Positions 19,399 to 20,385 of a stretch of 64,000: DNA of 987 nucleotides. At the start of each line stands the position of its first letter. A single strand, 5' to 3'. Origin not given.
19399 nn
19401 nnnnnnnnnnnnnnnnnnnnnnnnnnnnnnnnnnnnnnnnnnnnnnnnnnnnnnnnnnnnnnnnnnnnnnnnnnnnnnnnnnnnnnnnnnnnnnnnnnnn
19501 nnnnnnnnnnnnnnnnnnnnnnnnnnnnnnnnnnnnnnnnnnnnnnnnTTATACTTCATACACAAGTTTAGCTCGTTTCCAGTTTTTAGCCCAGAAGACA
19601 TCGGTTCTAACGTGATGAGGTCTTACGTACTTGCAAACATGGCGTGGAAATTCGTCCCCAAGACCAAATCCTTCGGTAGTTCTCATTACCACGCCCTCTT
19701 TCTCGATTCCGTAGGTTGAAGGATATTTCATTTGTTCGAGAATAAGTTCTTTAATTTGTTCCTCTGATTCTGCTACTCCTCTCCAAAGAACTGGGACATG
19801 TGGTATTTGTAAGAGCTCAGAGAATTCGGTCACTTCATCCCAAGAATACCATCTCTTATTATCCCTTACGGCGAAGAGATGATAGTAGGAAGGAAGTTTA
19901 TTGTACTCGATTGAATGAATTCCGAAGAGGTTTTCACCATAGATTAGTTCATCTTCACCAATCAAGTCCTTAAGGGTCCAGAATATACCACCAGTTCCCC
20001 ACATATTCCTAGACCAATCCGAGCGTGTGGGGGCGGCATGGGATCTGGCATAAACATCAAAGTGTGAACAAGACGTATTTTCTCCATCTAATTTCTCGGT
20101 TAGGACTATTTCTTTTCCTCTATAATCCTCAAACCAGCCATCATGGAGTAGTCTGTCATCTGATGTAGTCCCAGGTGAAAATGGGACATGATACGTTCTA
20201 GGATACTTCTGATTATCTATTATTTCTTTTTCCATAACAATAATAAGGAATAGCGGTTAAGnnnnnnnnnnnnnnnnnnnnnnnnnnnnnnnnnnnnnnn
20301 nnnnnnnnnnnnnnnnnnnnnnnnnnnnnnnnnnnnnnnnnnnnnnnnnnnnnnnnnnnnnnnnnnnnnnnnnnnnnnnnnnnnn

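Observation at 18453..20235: RNA repair pair: HD-Pnk end-healing enzyme + ATP-dependent RNA ligase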

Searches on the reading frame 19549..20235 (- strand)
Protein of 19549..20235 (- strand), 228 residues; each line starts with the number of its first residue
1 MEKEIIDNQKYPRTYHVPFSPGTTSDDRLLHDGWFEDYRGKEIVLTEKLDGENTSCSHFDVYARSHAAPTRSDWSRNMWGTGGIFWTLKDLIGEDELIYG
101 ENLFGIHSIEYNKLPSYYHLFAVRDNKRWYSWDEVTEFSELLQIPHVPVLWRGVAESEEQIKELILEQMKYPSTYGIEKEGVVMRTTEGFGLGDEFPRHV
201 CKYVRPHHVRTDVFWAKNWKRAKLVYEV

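Call 3: search_protein_families(library=pfam, proteins=[window:19549-20235:-], max_evalue=0.01)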
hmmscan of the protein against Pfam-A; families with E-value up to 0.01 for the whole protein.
window:19549-20235:- (228 aa): 1 family
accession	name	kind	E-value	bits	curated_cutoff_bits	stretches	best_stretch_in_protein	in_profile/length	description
PF09414.15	RNA_ligase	-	3.4e-26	92.8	27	1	41-204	1-171/171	RNA ligase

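Call 4: search_protein_families(library=ncbifam, proteins=[window:19549-20235:-], max_evalue=0.01)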
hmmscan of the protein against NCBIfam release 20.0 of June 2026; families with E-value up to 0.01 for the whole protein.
window:19549-20235:- (228 aa): 0 families

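Call 5: search_protein_families(library=phrogs, proteins=[window:19549-20235:-], max_evalue=0.001)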
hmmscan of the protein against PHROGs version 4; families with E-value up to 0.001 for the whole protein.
window:19549-20235:- (228 aa): 4 families
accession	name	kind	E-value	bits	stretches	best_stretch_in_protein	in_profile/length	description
phrog_34045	-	unknown function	3.2e-44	152.1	1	6-225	4-210/219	-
phrog_24030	-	DNA, RNA and nucleotide metabolism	9.5e-38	131.3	1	4-224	129-335/342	RNA ligase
phrog_968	-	DNA, RNA and nucleotide metabolism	2.5e-06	27.7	1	118-188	302-374/398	RNA ligase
phrog_548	-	DNA, RNA and nucleotide metabolism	7.8e-05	23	0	37-185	27-211/341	RNA ligase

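Call 7: search_solved_structures(query=window:19549-20235:-, max_evalue=1, show_alignments=3)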
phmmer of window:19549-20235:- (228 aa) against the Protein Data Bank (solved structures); distinct sequences matched with E-value up to 1: 0.

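Call 9: find_homologous_proteins(query=window:19549-20235:-, max_evalue=0.001)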
Query window:19549-20235:- (228 aa): 2655 proteins with E <= 0.001 among 2759 candidates; the best 120 are listed.
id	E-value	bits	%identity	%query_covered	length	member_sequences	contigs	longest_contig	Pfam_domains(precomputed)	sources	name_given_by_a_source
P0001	5.7e-155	532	98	100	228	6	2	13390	PF09414.16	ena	-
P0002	1.1e-137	475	87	99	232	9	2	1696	PF09414.16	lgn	-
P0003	2.7e-124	432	78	100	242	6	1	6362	PF09414.16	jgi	jgi:hypothetical protein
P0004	5.1e-103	362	68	96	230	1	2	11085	PF09414.16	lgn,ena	-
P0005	2.1e-97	344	64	97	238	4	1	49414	PF09414.16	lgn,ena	-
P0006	7.6e-97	342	63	97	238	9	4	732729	PF09414.16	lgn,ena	-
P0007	1.8e-93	331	60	97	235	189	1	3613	PF09414.16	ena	-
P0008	1.1e-92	328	63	96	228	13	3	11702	PF09414.16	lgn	-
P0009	1.1e-92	328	63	96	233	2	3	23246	PF09414.16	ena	-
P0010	1.2e-92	328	59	97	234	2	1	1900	PF09414.16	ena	-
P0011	2.3e-92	327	62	95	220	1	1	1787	PF09414.16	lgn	-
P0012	6.3e-92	326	61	96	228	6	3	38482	PF09414.16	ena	-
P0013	1.9e-91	324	62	96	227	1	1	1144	PF09414.16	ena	-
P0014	2.6e-91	324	60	96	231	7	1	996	PF09414.16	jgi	jgi:ATP-dependent RNA circularization protein (DNA/RNA ligase family)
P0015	2.7e-91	324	58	97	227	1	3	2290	PF09414.16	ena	-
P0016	4.3e-91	323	63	96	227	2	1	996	PF09414.16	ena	-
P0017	7.9e-91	322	64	96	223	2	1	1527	PF09414.16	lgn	-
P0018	9.8e-91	322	62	95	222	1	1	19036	PF09414.16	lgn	-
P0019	1.4e-90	321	63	96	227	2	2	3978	PF09414.16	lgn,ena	-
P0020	2.3e-90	320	60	97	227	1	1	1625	PF09414.16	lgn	-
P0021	2.3e-90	320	63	96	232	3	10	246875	PF09414.16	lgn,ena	-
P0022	3.0e-90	320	60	97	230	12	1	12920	PF09414.16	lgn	-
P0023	3.7e-90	320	63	97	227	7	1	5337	PF09414.16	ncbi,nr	ncbi:2'-5' RNA ligase [bacterium]|nr:2'-5' RNA ligase [bacterium]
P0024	7.7e-90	319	63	96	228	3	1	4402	PF09414.16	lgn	-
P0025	3.1e-89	317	62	96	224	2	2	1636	PF09414.16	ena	-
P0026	3.9e-89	316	62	96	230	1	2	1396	PF09414.16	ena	-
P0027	4.5e-89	316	62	95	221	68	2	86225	PF09414.16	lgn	-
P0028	5.3e-89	316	61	96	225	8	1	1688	PF09414.16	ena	-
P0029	1.1e-88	315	59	97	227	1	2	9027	PF09414.16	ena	-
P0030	1.7e-88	314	60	96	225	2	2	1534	PF09414.16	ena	-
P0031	1.8e-88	314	58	96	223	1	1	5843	PF09414.16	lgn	-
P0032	4.2e-88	313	61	96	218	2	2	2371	PF09414.16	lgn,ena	-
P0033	7.9e-88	312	61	96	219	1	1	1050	PF09414.16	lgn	-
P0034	8.0e-88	312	61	96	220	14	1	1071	PF09414.16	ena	-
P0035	9.5e-88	312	61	97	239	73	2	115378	PF09414.16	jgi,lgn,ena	-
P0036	9.9e-88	312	59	97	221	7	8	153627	PF09414.16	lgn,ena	-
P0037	1.1e-87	312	60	96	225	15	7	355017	PF09414.16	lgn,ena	-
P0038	1.3e-87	311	62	95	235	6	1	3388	PF09414.16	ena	-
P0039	1.9e-87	311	60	96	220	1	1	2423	PF09414.16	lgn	-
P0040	2.0e-87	311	61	95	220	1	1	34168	PF09414.16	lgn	-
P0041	3.6e-87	310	60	95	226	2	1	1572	PF09414.16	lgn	-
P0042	4.0e-87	310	61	95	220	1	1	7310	PF09414.16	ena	-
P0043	5.7e-87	309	61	95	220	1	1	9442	PF09414.16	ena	-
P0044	6.1e-87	309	61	95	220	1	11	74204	PF09414.16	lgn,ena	-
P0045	7.3e-87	309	61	95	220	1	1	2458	PF09414.16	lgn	-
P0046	1.3e-86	308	61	93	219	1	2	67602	PF09414.16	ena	-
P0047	1.4e-86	308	61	96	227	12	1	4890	PF09414.16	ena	-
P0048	1.7e-86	308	59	96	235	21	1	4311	PF09414.16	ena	-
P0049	2.0e-86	308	61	95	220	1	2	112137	PF09414.16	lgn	-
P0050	2.4e-86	307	60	95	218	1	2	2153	PF09414.16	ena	-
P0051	2.6e-86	307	61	95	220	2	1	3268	PF09414.16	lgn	-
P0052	3.0e-86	307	56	94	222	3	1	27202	PF09414.16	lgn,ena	-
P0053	3.1e-86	307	60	96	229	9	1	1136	PF09414.16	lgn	-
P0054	3.4e-86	307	60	95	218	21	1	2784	PF09414.16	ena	-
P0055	3.6e-86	307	61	95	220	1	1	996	PF09414.16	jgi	jgi:hypothetical protein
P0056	3.9e-86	307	59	96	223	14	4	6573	PF09414.16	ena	-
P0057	5.1e-86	306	59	96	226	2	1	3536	PF09414.16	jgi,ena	-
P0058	6.5e-86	306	59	96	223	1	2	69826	PF09414.16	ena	-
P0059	6.6e-86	306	59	95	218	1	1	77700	PF09414.16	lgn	-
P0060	6.6e-86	306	60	95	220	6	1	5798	PF09414.16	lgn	-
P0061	6.9e-86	306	60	95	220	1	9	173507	PF09414.16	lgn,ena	-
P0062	8.2e-86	306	61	95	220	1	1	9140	PF09414.16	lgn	-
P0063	9.4e-86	305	60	95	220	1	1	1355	PF09414.16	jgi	jgi:hypothetical protein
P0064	1.1e-85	305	58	97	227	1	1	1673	PF09414.16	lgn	-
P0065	1.3e-85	305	60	95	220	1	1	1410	PF09414.16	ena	-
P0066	1.5e-85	305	59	95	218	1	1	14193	PF09414.16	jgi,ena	-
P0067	1.6e-85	305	61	95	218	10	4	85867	PF09414.16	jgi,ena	-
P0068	2.1e-85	304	59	93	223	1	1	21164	PF09414.16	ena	-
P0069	2.2e-85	304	60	95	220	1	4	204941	PF09414.16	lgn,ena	-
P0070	2.4e-85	304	58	94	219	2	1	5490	PF09414.16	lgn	-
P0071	2.6e-85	304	60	95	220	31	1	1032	PF09414.16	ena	-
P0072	3.4e-85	304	59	95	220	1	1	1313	PF09414.16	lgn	-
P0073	3.5e-85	303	61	95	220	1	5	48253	PF09414.16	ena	-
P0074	3.5e-85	303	59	97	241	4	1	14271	PF09414.16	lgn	-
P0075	4.0e-85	303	60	95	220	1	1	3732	PF09414.16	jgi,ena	-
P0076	4.5e-85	303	60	95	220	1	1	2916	PF09414.16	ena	-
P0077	5.0e-85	303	60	95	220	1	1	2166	PF09414.16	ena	-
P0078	5.0e-85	303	59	96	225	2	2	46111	PF09414.16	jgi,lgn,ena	-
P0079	5.5e-85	303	60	95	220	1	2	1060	PF09414.16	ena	-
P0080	6.0e-85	303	59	97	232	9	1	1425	PF09414.16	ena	-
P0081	6.1e-85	303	60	95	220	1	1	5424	PF09414.16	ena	-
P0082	6.9e-85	303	61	95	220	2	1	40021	PF09414.16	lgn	-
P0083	7.3e-85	302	57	96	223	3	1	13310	PF09414.16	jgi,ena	-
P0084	7.3e-85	302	58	96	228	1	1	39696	PF09414.16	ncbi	-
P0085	7.5e-85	302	59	95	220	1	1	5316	PF09414.16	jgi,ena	jgi:hypothetical protein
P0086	8.1e-85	302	60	96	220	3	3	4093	PF09414.16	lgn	-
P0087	9.1e-85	302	59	96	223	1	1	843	PF09414.16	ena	-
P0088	9.8e-85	302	60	95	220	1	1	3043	PF09414.16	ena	-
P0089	9.9e-85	302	59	96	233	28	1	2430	PF09414.16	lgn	-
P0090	1.1e-84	302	60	96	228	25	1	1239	PF09414.16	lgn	-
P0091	1.1e-84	302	59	95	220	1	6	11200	PF09414.16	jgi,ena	jgi:hypothetical protein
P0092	1.3e-84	302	59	95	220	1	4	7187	PF09414.16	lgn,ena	-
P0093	1.5e-84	301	61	94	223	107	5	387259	PF09414.16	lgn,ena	-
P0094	1.8e-84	301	59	95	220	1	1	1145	PF09414.16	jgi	jgi:hypothetical protein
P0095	1.9e-84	301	57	96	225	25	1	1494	PF09414.16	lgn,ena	-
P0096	2.1e-84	301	59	95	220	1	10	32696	PF09414.16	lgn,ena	-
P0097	2.1e-84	301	59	95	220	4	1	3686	PF09414.16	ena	-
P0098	2.5e-84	301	60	95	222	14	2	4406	PF09414.16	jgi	jgi:hypothetical protein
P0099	2.6e-84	301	57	96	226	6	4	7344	PF09414.16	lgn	-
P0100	2.7e-84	301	59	95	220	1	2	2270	PF09414.16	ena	-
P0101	3.0e-84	300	60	94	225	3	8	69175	PF09414.16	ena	-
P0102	3.2e-84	300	58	97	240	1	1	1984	PF09414.16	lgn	-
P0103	3.9e-84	300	59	96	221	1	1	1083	PF09414.16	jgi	jgi:hypothetical protein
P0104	4.2e-84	300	60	95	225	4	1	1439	PF09414.16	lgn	-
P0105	4.7e-84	300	58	95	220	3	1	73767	PF09414.16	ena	-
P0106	5.7e-84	300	59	95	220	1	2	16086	PF09414.16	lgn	-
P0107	6.6e-84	299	60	94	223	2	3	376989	PF09414.16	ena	-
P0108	7.2e-84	299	60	95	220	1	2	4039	PF09414.16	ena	-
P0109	7.9e-84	299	59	95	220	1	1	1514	PF09414.16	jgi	jgi:hypothetical protein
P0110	9.5e-84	299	60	95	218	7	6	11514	PF09414.16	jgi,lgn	-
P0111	9.7e-84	299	57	97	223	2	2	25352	PF09414.16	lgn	-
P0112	1.0e-83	299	58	100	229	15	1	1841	PF09414.16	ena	-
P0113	1.2e-83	299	60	95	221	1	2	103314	PF09414.16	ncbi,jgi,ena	-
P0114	1.2e-83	298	58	96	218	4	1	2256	PF09414.16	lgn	-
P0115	1.5e-83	298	59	95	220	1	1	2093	PF09414.16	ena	-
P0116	1.6e-83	298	59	95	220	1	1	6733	PF09414.16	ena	-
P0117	1.6e-83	298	60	94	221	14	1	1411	PF09414.16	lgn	-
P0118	1.7e-83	298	59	95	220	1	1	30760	PF09414.16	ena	-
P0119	1.9e-83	298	59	96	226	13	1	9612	PF09414.16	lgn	-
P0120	1.9e-83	298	60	95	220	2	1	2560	PF09414.16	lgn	-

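Call 19: find_encoding_contigs(protein=P0001, flank=8000, max_places=4)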
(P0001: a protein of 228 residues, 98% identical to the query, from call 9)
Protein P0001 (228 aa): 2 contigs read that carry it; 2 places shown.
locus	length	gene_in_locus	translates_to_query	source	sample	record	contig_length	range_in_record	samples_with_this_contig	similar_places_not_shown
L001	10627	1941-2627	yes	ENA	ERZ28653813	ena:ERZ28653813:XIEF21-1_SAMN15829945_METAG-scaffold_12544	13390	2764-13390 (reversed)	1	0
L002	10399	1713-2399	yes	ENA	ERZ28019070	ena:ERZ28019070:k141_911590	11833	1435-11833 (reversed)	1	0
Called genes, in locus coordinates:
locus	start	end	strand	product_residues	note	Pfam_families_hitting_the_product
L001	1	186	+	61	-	?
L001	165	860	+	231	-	-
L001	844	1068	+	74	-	-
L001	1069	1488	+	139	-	-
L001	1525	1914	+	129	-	-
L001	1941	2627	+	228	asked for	PF09414:RNA_ligase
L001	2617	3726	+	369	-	PF01966:HD, PF13671:AAA_33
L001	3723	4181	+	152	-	-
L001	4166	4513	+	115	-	-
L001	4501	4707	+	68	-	-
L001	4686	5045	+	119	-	-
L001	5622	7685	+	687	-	-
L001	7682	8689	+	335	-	-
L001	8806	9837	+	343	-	-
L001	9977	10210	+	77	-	-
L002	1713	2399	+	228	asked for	PF09414:RNA_ligase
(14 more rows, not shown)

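Call 20: find_encoding_contigs(protein=P0006, flank=8000, max_places=4)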
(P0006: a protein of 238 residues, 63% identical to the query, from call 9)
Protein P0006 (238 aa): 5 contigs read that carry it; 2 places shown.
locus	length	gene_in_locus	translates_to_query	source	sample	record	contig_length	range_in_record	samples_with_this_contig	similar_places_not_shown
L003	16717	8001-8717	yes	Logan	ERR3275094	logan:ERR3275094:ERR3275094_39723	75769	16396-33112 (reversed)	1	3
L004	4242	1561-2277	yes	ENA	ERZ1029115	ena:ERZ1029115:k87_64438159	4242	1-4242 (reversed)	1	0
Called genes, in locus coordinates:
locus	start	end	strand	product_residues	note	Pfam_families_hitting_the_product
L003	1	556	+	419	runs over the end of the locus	PF12728:HTH_17 (weak), PF00145:DNA_methylase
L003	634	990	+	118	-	-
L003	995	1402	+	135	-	-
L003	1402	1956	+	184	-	-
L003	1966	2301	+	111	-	-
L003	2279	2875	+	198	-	PF06941:NT5C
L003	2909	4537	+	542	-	-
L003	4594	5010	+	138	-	-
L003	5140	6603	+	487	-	-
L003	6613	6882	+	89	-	PF23835:DUF7205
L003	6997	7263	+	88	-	-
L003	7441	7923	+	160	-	-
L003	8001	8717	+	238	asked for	PF09414:RNA_ligase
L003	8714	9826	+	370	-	PF01966:HD (weak), PF13671:AAA_33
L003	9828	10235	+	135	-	-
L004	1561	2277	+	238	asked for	PF09414:RNA_ligase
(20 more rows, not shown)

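Call 21: search_dna_similar(query=window:19549-20235:-, collection=phages, mode=protein, max_rows=30)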
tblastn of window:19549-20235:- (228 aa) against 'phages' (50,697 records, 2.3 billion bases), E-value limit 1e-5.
Records with a match: 25; places in all: 25; records where one place covers at least 80% of the query: 25.
Best place of each record, by identity: <60% 25.
By first word of the organism name: uncultured 8; Caulobacter 8; Agrobacterium 2; Acinetobacter 2; Bertelyvirus 1; Salicola 1; Sinorhizobium 1; Xanthomonas 1; Ralstonia 1.
By host as written in the record: Caulobacter vibrioides CB15 9; - 8; Agrobacterium tumefaciens C58 2; Acinetobacter baumannii DSM 30007 2; Salicola sp. PV4 1; Sinohrizobium meliloti NRRL L-50 1; Xanthomonas citri 1; Ralstonia solanacearum 1.
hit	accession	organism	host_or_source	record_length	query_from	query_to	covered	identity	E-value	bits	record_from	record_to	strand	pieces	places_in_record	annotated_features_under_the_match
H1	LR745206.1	uncultured phage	metagenomic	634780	9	224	95%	49.5%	6e-60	208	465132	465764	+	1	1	record has no annotation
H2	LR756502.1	uncultured phage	metagenomic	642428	9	224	95%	46.8%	5e-56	197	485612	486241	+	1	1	record has no annotation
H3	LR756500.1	uncultured phage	metagenomic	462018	9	228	96%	42.0%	2e-41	155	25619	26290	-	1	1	record has no annotation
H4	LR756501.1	uncultured phage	metagenomic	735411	9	215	91%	41.2%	7e-37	142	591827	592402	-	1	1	record has no annotation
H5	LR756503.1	uncultured phage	metagenomic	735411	9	215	91%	41.2%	7e-37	142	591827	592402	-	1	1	record has no annotation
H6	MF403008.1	Agrobacterium phage Atu_ph07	Agrobacterium tumefaciens C58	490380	6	225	96%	37.7%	1e-31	127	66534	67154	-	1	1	hypothetical protein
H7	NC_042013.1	Agrobacterium phage Atu_ph07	Agrobacterium tumefaciens C58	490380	6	225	96%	37.7%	1e-31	127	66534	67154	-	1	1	hypothetical protein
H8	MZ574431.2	Caulobacter phage J4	Caulobacter vibrioides CB15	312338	10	225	95%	37.0%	6e-26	110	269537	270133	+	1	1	hypothetical protein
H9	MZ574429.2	Caulobacter phage C1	Caulobacter vibrioides CB15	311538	10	225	95%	37.0%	4e-25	108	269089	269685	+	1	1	hypothetical protein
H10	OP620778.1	Bertelyvirus sp.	Caulobacter vibrioides CB15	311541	10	225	95%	37.0%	4e-25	108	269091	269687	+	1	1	hypothetical protein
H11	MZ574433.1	Caulobacter phage RB23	Caulobacter vibrioides CB15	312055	10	225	95%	37.0%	4e-25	108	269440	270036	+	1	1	hypothetical protein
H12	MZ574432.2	Caulobacter phage BL47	Caulobacter vibrioides CB15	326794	10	225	95%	37.0%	4e-25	108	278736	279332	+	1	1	hypothetical protein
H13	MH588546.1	Caulobacter phage CcrBL9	Caulobacter vibrioides CB15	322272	10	225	95%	36.5%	9e-27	113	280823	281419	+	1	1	hypothetical protein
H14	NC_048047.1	Caulobacter phage CcrBL9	Caulobacter vibrioides CB15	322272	10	225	95%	36.5%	9e-27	113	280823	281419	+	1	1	RNA ligase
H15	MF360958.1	Salicola phage SCTP-2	Salicola sp. PV4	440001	10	220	93%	37.4%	7e-26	110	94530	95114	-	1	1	101: hypothetical protein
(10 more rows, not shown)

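Call 25: get_annotated_region(hit=H14, flank=5000)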
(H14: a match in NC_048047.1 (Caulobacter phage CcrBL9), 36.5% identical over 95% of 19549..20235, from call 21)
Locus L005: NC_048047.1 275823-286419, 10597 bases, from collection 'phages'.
description: Caulobacter phage CcrBL9, complete genome.
organism: Caulobacter phage CcrBL9 (NCBI taxid 2283270)
taxonomy: Viruses; Duplodnaviria; Heunggongvirae; Uroviricota; Caudoviricetes; Dolichocephalovirinae; Bertelyvirus; Bertelyvirus BL9
host: Caulobacter vibrioides CB15; source: -; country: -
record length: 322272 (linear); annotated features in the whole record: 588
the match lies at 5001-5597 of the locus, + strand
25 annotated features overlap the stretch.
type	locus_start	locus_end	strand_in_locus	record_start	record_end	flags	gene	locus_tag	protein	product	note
CDS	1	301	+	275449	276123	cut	-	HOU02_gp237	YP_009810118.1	hypothetical protein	-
CDS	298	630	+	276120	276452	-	-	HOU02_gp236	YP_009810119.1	hypothetical protein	-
CDS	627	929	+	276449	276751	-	-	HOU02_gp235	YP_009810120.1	hypothetical protein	-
CDS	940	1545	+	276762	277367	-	-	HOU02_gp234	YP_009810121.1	hypothetical protein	-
CDS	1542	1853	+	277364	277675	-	-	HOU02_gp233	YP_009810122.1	hypothetical protein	-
CDS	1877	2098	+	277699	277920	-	-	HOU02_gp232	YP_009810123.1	hypothetical protein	-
CDS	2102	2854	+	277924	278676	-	-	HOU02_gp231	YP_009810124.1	hypothetical protein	-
CDS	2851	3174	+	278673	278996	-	-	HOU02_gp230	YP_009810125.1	hypothetical protein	-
CDS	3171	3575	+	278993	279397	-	-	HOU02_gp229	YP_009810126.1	hypothetical protein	-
CDS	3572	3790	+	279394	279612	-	-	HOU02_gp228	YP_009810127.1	hypothetical protein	-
CDS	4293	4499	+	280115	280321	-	-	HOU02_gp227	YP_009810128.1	hypothetical protein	-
CDS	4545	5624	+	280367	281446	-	-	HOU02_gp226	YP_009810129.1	RNA ligase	-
CDS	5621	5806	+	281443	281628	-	-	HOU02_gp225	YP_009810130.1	hypothetical protein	-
CDS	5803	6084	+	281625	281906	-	-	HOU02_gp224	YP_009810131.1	hypothetical protein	-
CDS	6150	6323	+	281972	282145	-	-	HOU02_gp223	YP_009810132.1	hypothetical protein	-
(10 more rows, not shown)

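Call 36: predict_structure(alignment_id=A1)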
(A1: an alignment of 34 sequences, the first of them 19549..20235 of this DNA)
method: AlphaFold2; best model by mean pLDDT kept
length: 228 residues; sequences in the alignment: 34
mean_pLDDT: 92.6   pTM: 0.89
mean pLDDT of the five models: 92.6, 91.3, 91.0, 90.5, 90.2
residues with pLDDT >= 90: 186; 70-90: 34; 50-70: 5; < 50: 3
segments of 3 or more residues with pLDDT < 50: 1-3
pLDDT, mean of each block of 10 residues (from residue 1): 61 94 88 96 98 94 87 94 94 96 93 97 97 98 98 98 98 97 98 95 89 80 90
secondary structure, 60 per line:
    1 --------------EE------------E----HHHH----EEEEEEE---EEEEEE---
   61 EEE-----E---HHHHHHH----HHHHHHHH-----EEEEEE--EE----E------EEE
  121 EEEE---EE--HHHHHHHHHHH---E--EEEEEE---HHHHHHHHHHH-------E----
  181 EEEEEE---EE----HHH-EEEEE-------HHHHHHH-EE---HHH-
elements in order: H34-37 E42-48 E52-57 E61-63 H73-79 H84-91 E97-102 E118-124 H132-142 E149-154 H158-168 E181-186 E200-204 H212-218

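Call 40: fold_search(model_id=the predicted structure, library=pdb)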
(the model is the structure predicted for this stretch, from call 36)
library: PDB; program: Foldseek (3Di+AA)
matches with E <= 10: 321; with E <= 0.001: 50
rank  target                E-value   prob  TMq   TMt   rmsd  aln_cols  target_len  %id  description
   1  2vug_A                3.2e-08  1.00  0.55  0.35   5.1       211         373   18  The structure of an archaeal homodimeric RNA ligase (released 2008-06-03)
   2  8ucg_A                8.9e-08  1.00  0.57  0.36   4.3       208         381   18  Thermophilic RNA Ligase from Palaeococcus pacificus K92A (released 2024-02-21)
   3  8uce_A                1.1e-07  1.00  0.57  0.36   4.2       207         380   19  Thermophilic RNA Ligase from Palaeococcus pacificus + AMP (released 2024-02-21)
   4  8uci_B                1.1e-07  1.00  0.55  0.35   5.0       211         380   18  Thermophilic RNA Ligase from Palaeococcus pacificus K238G + AMP (released 2024-02-21)
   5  8uch                  1.5e-07  1.00  0.57  0.36   4.4       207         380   18  Thermophilic RNA Ligase from Palaeococcus pacificus K92A + ATP (released 2024-02-21)
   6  8uce_B                1.6e-07  1.00  0.56  0.35   4.5       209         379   19  Thermophilic RNA Ligase from Palaeococcus pacificus + AMP (released 2024-02-21)
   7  8ucf                  2.5e-07  1.00  0.57  0.36   4.3       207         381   18  Thermophilic RNA Ligase from Palaeococcus pacificus K238G (released 2024-02-21)
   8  8ucg_B                3.6e-07  1.00  0.56  0.36   4.5       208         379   19  Thermophilic RNA Ligase from Palaeococcus pacificus K92A (released 2024-02-21)
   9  3qwu_B                7.6e-07  1.00  0.55  0.36   4.8       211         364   24  Putative ATP-dependent DNA ligase from Aquifex aeolicus. (released 2011-03-16)
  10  6vt4                  1.3e-06  1.00  0.50  0.36   5.9       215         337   16  Naegleria gruberi RNA ligase R149A mutant apo (released 2020-04-08)
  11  3qwu_A                2.0e-06  1.00  0.55  0.36   4.7       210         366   24  Putative ATP-dependent DNA ligase from Aquifex aeolicus. (released 2011-03-16)
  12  6n0t                  3.1e-06  1.00  0.55  0.35   5.6       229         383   15  tRNA ligase (released 2019-01-09)
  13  8rbj_A                3.1e-06  1.00  0.54  0.34   5.9       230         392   16  Structure of fungal tRNA ligase in complex with RNA (released 2025-06-18)
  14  5d1o_B                3.9e-06  1.00  0.50  0.32   5.2       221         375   15  Archaeal ATP-dependent RNA ligase - form 1 (released 2016-03-09)
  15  6vt5                  4.2e-06  1.00  0.52  0.37   4.0       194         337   18  Naegleria gruberi RNA ligase R4a K121A mutant apo (released 2020-04-08)
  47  5tt6                  7.1e-04  1.00  0.44  0.29   6.5       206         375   16  T4 RNA Ligase 1 (K99M) (released 2017-03-08)
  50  2c5u_A                8.5e-04  1.00  0.39  0.26   7.6       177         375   15  T4 RNA Ligase (Rnl1) Crystal Structure (released 2005-11-04)
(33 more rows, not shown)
